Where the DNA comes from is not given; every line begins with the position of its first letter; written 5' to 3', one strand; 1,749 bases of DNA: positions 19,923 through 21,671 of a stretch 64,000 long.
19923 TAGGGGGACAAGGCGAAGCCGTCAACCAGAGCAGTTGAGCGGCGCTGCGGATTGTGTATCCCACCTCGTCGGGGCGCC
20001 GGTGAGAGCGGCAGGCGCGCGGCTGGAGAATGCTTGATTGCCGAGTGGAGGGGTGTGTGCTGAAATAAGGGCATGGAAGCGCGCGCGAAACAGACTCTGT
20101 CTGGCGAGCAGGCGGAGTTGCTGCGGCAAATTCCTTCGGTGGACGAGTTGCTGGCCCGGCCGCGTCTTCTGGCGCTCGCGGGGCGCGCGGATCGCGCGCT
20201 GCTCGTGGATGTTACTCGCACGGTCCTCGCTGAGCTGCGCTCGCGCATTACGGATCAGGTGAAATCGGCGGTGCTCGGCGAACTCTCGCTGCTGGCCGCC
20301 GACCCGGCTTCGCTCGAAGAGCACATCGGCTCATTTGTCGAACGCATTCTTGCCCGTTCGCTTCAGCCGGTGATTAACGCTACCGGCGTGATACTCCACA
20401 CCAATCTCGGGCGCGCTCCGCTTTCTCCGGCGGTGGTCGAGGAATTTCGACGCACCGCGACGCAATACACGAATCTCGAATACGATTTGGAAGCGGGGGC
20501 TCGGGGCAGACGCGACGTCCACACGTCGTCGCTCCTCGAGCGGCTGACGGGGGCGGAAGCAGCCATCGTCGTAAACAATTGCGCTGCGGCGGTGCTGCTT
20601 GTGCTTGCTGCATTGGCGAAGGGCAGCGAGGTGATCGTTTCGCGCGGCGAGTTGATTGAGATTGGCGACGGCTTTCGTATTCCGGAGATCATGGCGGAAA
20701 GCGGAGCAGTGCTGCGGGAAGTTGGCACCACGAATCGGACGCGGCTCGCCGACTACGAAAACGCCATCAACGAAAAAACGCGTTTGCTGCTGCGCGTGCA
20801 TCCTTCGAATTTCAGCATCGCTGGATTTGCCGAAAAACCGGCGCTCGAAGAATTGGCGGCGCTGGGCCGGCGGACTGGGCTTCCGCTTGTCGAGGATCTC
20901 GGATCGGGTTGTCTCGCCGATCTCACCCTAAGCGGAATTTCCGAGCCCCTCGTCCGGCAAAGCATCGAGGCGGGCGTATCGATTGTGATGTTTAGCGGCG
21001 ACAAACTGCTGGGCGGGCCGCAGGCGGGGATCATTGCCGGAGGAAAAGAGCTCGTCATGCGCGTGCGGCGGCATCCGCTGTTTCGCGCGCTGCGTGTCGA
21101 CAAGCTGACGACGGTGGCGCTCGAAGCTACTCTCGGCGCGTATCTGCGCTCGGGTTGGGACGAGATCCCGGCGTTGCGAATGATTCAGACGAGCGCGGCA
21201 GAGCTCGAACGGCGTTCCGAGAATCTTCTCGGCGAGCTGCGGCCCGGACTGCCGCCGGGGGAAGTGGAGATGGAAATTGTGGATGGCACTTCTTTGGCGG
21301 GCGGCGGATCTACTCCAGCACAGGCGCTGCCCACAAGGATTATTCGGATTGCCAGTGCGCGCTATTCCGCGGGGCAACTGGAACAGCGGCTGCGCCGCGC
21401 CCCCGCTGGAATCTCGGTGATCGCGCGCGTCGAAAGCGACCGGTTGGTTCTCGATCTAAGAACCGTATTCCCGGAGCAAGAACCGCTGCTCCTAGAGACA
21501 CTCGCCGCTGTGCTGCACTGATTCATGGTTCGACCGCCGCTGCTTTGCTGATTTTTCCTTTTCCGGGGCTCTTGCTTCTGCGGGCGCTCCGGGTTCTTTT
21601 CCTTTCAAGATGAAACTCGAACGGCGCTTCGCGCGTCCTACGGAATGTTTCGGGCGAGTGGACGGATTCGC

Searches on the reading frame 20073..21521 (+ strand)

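Call 58: search_protein_families(library=ncbifam, proteins=[window:20073-21521:+], max_evalue=1e-10)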
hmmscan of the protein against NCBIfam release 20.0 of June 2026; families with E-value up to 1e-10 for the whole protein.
window:20073-21521:+ (482 aa): 3 families
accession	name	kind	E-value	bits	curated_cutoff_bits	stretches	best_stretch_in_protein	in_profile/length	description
TIGR00474.1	selA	equivalog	2.3e-164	547.5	267.9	1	17-478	1-454/455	L-seryl-tRNA(Sec) selenium transferase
TIGR01437.1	selA_rel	subfamily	1.7e-17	63.4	385.3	1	96-361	6-261/363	DgaE family pyridoxal phosphate-dependent ammonia lyase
NF047797.1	glminPNH3LysDgaE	equivalog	1.6e-12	47.1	600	1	97-369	9-272/367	D-glucosaminate-6-phosphate ammonia lyase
